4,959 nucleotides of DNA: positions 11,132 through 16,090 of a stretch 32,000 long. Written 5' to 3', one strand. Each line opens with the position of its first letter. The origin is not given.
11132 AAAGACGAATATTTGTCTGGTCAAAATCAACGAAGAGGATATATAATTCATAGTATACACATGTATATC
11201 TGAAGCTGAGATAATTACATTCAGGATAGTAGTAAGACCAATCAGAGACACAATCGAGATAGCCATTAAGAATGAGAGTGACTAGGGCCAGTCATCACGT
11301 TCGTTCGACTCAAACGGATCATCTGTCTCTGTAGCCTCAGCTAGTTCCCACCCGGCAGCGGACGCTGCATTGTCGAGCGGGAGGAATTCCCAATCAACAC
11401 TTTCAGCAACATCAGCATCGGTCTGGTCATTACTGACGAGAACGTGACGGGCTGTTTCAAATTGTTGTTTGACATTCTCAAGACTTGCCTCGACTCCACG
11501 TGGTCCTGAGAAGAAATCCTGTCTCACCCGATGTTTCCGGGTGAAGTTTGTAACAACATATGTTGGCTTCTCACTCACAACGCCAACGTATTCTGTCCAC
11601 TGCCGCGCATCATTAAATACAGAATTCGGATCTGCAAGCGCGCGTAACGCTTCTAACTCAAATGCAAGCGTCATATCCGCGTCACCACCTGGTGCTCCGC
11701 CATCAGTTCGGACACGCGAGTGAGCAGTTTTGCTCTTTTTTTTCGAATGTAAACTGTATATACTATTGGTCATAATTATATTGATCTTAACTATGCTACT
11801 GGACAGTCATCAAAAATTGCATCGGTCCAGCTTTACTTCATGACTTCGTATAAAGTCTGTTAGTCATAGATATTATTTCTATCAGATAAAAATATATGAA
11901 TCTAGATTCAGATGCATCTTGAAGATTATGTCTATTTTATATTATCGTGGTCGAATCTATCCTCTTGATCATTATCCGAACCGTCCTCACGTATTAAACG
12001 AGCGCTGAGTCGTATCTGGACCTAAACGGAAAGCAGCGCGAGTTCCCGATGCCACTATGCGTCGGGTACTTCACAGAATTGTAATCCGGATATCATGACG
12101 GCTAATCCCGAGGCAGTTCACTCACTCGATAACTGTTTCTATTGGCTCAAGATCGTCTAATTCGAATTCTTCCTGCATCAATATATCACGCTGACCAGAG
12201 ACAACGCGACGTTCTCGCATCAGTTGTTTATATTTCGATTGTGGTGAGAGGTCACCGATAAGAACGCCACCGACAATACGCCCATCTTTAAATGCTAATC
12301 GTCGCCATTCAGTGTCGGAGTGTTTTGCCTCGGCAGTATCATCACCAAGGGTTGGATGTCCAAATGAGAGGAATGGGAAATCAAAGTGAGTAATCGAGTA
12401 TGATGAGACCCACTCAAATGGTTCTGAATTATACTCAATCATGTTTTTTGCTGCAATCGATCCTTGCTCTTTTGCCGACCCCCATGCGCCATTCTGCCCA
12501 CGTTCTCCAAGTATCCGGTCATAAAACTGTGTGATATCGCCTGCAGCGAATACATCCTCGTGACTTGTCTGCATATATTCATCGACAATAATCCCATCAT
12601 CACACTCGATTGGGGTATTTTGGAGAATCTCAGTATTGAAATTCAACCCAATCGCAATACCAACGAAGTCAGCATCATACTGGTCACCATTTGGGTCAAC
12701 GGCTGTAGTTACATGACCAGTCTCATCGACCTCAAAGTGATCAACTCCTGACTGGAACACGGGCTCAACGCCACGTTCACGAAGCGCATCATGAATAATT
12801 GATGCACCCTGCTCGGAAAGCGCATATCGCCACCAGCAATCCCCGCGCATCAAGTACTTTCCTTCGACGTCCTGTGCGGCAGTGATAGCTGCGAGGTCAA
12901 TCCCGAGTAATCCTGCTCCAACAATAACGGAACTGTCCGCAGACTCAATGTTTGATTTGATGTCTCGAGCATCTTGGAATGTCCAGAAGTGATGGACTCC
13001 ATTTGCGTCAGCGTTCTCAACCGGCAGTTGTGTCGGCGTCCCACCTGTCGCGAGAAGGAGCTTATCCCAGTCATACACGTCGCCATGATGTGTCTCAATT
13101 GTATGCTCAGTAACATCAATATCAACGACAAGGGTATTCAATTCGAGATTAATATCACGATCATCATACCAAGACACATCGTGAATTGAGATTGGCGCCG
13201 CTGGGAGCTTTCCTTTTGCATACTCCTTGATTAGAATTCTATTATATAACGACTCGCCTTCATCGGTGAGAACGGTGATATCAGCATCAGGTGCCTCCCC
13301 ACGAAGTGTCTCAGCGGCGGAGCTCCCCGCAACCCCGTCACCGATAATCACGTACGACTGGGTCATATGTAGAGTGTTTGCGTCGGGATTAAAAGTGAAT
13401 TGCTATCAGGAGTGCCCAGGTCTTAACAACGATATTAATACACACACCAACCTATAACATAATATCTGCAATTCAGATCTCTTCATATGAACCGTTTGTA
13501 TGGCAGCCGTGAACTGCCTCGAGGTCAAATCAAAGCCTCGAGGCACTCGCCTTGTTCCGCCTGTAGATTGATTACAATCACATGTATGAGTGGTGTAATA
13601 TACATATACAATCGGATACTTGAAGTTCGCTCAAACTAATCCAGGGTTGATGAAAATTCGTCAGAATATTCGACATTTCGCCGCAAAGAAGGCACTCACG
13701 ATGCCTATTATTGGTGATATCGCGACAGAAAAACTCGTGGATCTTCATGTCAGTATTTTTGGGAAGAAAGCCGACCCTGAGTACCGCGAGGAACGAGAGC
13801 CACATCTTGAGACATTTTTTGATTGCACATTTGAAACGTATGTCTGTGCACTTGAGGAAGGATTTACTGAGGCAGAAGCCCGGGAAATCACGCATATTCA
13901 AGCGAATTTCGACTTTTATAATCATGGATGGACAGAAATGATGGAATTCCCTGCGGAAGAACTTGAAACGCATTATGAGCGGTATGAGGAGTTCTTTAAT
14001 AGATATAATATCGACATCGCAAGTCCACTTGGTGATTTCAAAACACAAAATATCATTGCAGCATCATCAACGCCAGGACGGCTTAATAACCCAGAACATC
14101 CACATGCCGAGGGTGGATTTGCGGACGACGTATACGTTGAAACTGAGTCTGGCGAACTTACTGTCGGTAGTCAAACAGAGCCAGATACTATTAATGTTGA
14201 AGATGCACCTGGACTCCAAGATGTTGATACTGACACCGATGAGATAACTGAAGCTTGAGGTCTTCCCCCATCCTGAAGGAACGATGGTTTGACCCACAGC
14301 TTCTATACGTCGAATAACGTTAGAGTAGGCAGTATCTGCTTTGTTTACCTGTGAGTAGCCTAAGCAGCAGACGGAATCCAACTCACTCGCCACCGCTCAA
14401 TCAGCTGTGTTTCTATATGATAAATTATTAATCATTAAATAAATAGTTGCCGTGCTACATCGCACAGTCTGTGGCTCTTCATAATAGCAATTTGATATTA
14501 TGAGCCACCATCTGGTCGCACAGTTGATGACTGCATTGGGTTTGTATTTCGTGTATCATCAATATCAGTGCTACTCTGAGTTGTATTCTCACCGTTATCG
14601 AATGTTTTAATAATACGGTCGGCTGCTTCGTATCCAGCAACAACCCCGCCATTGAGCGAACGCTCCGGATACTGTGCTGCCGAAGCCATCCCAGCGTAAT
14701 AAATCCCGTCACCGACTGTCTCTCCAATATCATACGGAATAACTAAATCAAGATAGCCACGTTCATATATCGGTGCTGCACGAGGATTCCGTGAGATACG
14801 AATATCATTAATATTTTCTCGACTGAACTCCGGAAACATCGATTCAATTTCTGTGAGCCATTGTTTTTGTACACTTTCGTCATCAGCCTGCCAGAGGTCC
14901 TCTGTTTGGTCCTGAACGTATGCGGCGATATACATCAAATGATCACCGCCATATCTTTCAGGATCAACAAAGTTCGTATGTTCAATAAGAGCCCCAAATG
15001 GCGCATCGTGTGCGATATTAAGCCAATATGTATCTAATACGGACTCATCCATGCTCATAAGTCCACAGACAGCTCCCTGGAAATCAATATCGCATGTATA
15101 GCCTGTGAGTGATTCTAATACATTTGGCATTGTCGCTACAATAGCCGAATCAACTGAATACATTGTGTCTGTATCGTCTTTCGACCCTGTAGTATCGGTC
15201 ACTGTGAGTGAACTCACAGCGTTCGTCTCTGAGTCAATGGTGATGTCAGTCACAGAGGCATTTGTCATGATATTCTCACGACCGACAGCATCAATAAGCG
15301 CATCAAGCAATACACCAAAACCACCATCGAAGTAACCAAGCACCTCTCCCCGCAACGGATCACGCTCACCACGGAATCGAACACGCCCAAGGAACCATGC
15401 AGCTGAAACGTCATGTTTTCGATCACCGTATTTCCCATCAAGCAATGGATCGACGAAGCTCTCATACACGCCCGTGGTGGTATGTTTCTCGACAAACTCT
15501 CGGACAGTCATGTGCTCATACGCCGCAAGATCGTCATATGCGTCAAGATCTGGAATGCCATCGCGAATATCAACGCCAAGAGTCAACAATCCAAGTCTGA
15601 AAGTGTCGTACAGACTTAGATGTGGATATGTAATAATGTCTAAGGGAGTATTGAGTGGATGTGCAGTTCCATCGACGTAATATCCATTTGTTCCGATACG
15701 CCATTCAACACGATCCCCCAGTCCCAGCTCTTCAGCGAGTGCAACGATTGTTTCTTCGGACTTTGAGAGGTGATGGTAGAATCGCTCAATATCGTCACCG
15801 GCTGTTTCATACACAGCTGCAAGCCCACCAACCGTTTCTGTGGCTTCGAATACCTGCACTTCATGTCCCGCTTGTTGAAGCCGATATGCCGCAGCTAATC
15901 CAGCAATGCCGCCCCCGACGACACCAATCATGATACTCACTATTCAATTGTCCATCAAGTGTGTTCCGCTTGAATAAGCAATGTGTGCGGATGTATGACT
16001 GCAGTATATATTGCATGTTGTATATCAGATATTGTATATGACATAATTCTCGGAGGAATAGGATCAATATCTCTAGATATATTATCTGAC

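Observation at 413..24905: Six of the eight convergent spacers carry a related G+C-rich structured block, co-oriented with and close behind the upstream stop codon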

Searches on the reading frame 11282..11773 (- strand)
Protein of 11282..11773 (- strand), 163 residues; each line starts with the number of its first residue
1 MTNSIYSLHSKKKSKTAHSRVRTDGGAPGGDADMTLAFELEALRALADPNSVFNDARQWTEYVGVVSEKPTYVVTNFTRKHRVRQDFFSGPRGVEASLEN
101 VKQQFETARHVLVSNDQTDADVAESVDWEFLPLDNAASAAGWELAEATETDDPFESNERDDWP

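Call 24: search_protein_families(library=pfam, proteins=[window:11282-11773:-])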
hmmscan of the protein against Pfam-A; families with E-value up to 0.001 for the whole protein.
window:11282-11773:- (163 aa): 1 family
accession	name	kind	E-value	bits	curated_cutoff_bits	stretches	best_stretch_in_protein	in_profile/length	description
PF23439.1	DUF7124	-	1e-47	161.4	27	1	34-144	1-111/111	Domain of unknown function (DUF7124)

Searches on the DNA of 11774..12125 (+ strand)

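Call 41: search_dna_similar(query=window:11774-12125:+, collection=plasmids, mode=distant, max_rows=15, max_evalue=0.001)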
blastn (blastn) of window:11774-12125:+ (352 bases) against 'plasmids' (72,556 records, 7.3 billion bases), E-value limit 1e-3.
No match.

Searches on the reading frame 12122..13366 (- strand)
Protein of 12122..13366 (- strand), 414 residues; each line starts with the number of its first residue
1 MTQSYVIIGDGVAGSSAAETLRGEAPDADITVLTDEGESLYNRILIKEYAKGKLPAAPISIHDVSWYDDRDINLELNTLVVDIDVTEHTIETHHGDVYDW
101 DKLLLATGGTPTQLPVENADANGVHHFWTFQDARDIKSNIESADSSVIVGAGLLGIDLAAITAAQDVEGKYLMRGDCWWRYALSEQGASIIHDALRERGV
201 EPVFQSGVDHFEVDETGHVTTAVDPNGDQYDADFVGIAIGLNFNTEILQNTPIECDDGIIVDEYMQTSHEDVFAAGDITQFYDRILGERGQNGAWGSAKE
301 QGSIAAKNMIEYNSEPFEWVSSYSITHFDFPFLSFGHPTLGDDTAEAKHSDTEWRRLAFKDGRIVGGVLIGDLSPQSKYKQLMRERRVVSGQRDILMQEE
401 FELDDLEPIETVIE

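Call 25: search_protein_families(library=pfam, proteins=[window:12122-13366:-])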
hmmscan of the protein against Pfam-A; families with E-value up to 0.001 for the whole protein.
window:12122-13366:- (414 aa): 4 families
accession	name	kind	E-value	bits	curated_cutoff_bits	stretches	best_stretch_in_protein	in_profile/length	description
PF07992.20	Pyr_redox_2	-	2.4e-46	158.9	26.1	1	4-283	2-278/291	Pyridine nucleotide-disulphide oxidoreductase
PF18267.7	Rubredoxin_C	-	1.7e-08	34.8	25.9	1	330-386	10-69/70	Rubredoxin NAD+ reductase C-terminal domain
PF13738.12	Pyr_redox_3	-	5.9e-07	29.5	30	1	71-276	95-305/305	Pyridine nucleotide-disulphide oxidoreductase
PF00070.33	Pyr_redox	-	6.6e-07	30.2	22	1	147-220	3-75/82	Pyridine nucleotide-disulphide oxidoreductase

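Call 47: find_encoding_contigs(protein=window:12122-13366:-, flank=10000, max_places=10)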
Protein window:12122-13366:- (414 aa): 23 contigs read that carry it; 10 places shown.
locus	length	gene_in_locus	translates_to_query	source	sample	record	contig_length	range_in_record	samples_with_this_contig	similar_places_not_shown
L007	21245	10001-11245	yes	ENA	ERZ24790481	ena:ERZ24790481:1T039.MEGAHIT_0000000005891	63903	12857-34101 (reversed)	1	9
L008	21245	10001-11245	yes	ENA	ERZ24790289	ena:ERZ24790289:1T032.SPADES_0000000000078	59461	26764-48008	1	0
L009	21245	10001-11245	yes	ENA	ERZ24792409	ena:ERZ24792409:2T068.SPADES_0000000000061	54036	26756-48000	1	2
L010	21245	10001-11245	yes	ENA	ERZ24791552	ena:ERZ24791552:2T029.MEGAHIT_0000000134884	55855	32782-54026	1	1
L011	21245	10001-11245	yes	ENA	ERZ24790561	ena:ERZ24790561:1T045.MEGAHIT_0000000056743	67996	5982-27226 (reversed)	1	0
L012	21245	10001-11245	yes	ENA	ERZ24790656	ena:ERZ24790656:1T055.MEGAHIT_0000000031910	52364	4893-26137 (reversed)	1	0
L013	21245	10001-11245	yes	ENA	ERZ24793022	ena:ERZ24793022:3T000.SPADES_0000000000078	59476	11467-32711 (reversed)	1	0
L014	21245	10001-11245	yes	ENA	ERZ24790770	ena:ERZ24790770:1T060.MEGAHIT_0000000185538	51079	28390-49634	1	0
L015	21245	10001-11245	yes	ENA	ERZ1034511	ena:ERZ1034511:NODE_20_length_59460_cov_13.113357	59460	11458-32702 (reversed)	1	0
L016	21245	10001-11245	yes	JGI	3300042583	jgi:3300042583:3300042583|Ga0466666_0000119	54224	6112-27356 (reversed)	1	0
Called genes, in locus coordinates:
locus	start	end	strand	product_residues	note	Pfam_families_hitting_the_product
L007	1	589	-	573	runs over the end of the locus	PF13155:Toprim_2 (faint), PF13662:Toprim_4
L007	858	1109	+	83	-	PF11755:DUF3311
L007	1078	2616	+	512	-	PF00474:SSF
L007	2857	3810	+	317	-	PF19810:HFX_2341_N, PF24989:DUF7776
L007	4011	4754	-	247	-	PF07187:DUF1405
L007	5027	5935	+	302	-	PF01680:SOR_SNZ, PF05690:ThiG (weak)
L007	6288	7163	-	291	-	PF00288:GHMP_kinases_N, PF08544:GHMP_kinases_C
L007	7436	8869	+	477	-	PF00890:FAD_binding_2 (weak), PF01266:DAO (weak), PF01593:Amino_oxidase, PF07992:Pyr_redox_2 (weak), PF12831:FAD_oxidored (weak), PF13450:NAD_binding_8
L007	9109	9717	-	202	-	PF19646:DUF6149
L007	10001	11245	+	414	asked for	PF00070:Pyr_redox (faint), PF07992:Pyr_redox_2, PF13738:Pyr_redox_3 (weak), PF18267:Rubredoxin_C (weak)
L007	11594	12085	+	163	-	PF23439:DUF7124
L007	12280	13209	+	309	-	PF02649:GCHY-1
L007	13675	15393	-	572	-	PF00085:Thioredoxin (weak), PF03190:Thioredox_DsbH, PF13098:Thioredoxin_2, PF13899:Thioredoxin_7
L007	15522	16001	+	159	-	PF04186:FxsA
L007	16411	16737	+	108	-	PF25959:DUF7996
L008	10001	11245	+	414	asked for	PF00070:Pyr_redox (faint), PF07992:Pyr_redox_2, PF13738:Pyr_redox_3 (weak), PF18267:Rubredoxin_C (weak)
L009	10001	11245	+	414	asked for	PF00070:Pyr_redox (faint), PF07992:Pyr_redox_2, PF13738:Pyr_redox_3 (weak), PF18267:Rubredoxin_C (weak)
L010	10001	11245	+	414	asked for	PF00070:Pyr_redox (faint), PF07992:Pyr_redox_2, PF13738:Pyr_redox_3 (weak), PF18267:Rubredoxin_C (weak)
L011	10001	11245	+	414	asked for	PF00070:Pyr_redox (faint), PF07992:Pyr_redox_2, PF13738:Pyr_redox_3 (weak), PF18267:Rubredoxin_C (weak)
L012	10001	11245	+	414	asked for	PF00070:Pyr_redox (faint), PF07992:Pyr_redox_2, PF13738:Pyr_redox_3 (weak), PF18267:Rubredoxin_C (weak)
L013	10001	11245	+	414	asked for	PF00070:Pyr_redox (faint), PF07992:Pyr_redox_2, PF13738:Pyr_redox_3 (weak), PF18267:Rubredoxin_C (weak)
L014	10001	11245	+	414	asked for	PF00070:Pyr_redox (faint), PF07992:Pyr_redox_2, PF13738:Pyr_redox_3 (weak), PF18267:Rubredoxin_C (weak)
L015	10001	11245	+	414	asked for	PF00070:Pyr_redox (faint), PF07992:Pyr_redox_2, PF13738:Pyr_redox_3 (weak), PF18267:Rubredoxin_C (weak)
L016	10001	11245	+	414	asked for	PF00070:Pyr_redox (faint), PF07992:Pyr_redox_2, PF13738:Pyr_redox_3 (weak), PF18267:Rubredoxin_C (weak)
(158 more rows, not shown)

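Call 91: list_cluster_members(proteins=[window:12122-13366:-])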
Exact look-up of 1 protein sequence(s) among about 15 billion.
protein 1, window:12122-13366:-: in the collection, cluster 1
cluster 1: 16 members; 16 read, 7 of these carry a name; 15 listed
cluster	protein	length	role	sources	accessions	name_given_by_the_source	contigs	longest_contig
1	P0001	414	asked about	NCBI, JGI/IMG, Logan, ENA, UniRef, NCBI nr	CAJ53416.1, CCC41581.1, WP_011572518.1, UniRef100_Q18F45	NAD(P)/FAD-dependent oxidoreductase [Haloquadratum walsbyi] | 3-phenylpropionate/trans-cinnamate dioxygenase ferredoxin reductase subunit | Flavin-dependent pyridine nucleotide oxidoreductase n=2 Tax=Haloquadratum walsbyi ...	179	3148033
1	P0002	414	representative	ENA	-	-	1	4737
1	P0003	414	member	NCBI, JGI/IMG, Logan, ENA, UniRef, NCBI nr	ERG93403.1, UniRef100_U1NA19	MAG: NAD(P)H-nitrite reductase [Haloquadratum walsbyi J07HQW1] | 3-phenylpropionate/trans-cinnamate dioxygenase ferredoxin reductase subunit | NAD(P)H-nitrite reductase n=1 Tax=Haloquadratum walsbyi J07HQW1 TaxID=1238424 ...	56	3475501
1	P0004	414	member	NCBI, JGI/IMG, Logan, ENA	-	NAD(P)H-nitrite reductase large subunit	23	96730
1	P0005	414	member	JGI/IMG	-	3-phenylpropionate/trans-cinnamate dioxygenase ferredoxin reductase subunit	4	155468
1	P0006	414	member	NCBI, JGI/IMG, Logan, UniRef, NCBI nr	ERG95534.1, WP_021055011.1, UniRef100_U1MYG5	NAD(P)/FAD-dependent oxidoreductase [Haloquadratum walsbyi] | NAD(P)H-nitrite reductase | NAD(P)H-nitrite reductase n=1 Tax=Haloquadratum walsbyi J07HQW2 TaxID=1238425 ...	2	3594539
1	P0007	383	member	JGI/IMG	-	3-phenylpropionate/trans-cinnamate dioxygenase ferredoxin reductase subunit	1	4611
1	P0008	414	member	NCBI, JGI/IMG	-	NAD(P)H-nitrite reductase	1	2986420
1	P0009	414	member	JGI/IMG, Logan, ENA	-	-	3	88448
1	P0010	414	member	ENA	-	-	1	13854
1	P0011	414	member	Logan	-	-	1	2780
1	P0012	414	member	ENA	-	-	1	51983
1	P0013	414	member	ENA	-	-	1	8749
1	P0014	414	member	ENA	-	-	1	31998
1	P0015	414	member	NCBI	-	-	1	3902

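Call 92: find_encoding_contigs(protein=P0003, flank=10000, max_places=3)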
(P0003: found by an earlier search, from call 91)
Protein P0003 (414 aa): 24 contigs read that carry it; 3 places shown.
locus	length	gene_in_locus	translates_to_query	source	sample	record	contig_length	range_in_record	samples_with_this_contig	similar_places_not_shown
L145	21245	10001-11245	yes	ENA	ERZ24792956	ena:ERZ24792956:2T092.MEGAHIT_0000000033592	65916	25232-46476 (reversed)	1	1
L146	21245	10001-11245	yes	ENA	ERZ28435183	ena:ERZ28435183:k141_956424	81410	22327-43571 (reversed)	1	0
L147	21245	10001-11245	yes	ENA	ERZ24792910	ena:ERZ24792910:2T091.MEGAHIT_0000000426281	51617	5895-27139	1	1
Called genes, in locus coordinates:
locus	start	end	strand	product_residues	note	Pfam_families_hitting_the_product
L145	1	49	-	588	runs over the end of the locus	PF13155:Toprim_2 (faint), PF13662:Toprim_4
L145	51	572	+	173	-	PF11755:DUF3311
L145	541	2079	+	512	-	PF00474:SSF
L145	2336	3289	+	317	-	PF19810:HFX_2341_N, PF24989:DUF7776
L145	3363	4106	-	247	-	PF07187:DUF1405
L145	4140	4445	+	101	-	-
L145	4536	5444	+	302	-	PF01680:SOR_SNZ, PF05690:ThiG (weak)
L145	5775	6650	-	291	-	PF00288:GHMP_kinases_N, PF08544:GHMP_kinases_C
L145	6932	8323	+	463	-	PF00890:FAD_binding_2 (weak), PF01266:DAO (weak), PF01593:Amino_oxidase, PF07992:Pyr_redox_2 (weak), PF12831:FAD_oxidored (faint), PF13450:NAD_binding_8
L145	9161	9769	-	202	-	PF19646:DUF6149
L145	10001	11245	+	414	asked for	PF00070:Pyr_redox (faint), PF07992:Pyr_redox_2, PF13738:Pyr_redox_3 (weak), PF18267:Rubredoxin_C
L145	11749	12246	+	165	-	PF23439:DUF7124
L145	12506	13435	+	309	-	PF02649:GCHY-1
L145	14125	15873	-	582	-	PF00085:Thioredoxin (weak), PF03190:Thioredox_DsbH, PF13098:Thioredoxin_2 (weak), PF13899:Thioredoxin_7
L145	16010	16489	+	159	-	PF04186:FxsA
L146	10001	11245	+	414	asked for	PF00070:Pyr_redox (faint), PF07992:Pyr_redox_2, PF13738:Pyr_redox_3 (weak), PF18267:Rubredoxin_C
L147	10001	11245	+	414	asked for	PF00070:Pyr_redox (faint), PF07992:Pyr_redox_2, PF13738:Pyr_redox_3 (weak), PF18267:Rubredoxin_C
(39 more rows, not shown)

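Call 93: find_encoding_contigs(protein=P0006, flank=10000, max_places=3)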
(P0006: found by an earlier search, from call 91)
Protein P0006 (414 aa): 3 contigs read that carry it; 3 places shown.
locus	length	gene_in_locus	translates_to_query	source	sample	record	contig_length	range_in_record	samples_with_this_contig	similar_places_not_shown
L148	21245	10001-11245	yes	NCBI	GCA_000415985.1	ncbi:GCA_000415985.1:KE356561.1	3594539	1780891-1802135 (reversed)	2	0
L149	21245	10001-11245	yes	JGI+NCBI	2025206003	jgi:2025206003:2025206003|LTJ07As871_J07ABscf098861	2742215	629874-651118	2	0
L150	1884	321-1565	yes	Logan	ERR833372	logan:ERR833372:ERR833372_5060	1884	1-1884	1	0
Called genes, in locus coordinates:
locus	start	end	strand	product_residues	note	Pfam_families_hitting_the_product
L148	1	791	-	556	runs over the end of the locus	PF13662:Toprim_4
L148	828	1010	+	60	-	-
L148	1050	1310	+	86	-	PF11755:DUF3311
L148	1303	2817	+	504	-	PF00474:SSF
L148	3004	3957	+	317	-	PF19810:HFX_2341_N, PF24989:DUF7776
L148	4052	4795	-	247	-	PF07187:DUF1405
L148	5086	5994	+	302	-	PF01680:SOR_SNZ, PF05690:ThiG (weak)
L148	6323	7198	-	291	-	PF00288:GHMP_kinases_N, PF08544:GHMP_kinases_C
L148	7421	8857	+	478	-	PF01266:DAO (weak), PF01593:Amino_oxidase, PF07992:Pyr_redox_2 (weak), PF12831:FAD_oxidored (weak), PF13450:NAD_binding_8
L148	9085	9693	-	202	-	PF19646:DUF6149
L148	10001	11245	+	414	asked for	PF00070:Pyr_redox (faint), PF07992:Pyr_redox_2, PF13738:Pyr_redox_3, PF18267:Rubredoxin_C (weak)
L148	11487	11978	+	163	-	PF23439:DUF7124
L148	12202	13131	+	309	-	PF02649:GCHY-1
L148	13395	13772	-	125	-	-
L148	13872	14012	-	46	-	-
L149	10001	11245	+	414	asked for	PF00070:Pyr_redox (faint), PF07992:Pyr_redox_2, PF13738:Pyr_redox_3, PF18267:Rubredoxin_C (weak)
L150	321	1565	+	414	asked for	PF00070:Pyr_redox (faint), PF07992:Pyr_redox_2, PF13738:Pyr_redox_3, PF18267:Rubredoxin_C (weak)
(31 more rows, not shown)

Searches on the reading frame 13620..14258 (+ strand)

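Call 25: search_protein_families(library=pfam, proteins=[window:13620-14258:+])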
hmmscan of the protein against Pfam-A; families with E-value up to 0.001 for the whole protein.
window:13620-14258:+ (212 aa): 1 family
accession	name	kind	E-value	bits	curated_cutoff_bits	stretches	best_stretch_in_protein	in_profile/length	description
PF19646.4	DUF6149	-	2.1e-87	292.5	27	1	11-206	1-198/200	Family of unknown function (DUF6149)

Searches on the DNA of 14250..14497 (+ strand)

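Call 40: search_dna_similar(query=window:14250-14497:+, collection=plasmids, mode=distant, max_rows=15, max_evalue=0.001)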
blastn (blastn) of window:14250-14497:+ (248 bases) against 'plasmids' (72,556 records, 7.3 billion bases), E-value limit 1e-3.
No match.

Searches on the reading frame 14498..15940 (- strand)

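Call 25: search_protein_families(library=pfam, proteins=[window:14498-15940:-])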
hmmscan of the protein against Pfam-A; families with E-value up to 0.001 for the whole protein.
window:14498-15940:- (480 aa): 6 families
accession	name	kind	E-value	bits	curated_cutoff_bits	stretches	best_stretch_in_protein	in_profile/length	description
PF01593.30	Amino_oxidase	-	1.1e-34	121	19.8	1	12-444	1-443/443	Flavin containing amine oxidoreductase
PF13450.12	NAD_binding_8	-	1.6e-12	48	21.9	1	7-60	1-54/68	NAD(P)-binding Rossmann-like domain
PF01266.30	DAO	-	1.5e-06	28.4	27.9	1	6-38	3-35/353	FAD dependent oxidoreductase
PF07992.20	Pyr_redox_2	-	1.7e-06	28.1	26.1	1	7-90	5-79/291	Pyridine nucleotide-disulphide oxidoreductase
PF00890.30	FAD_binding_2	-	4.6e-06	26.5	20.4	1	7-42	4-38/414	FAD binding domain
PF12831.13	FAD_oxidored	-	1.5e-05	24.9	27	1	7-42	4-39/416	FAD dependent oxidoreductase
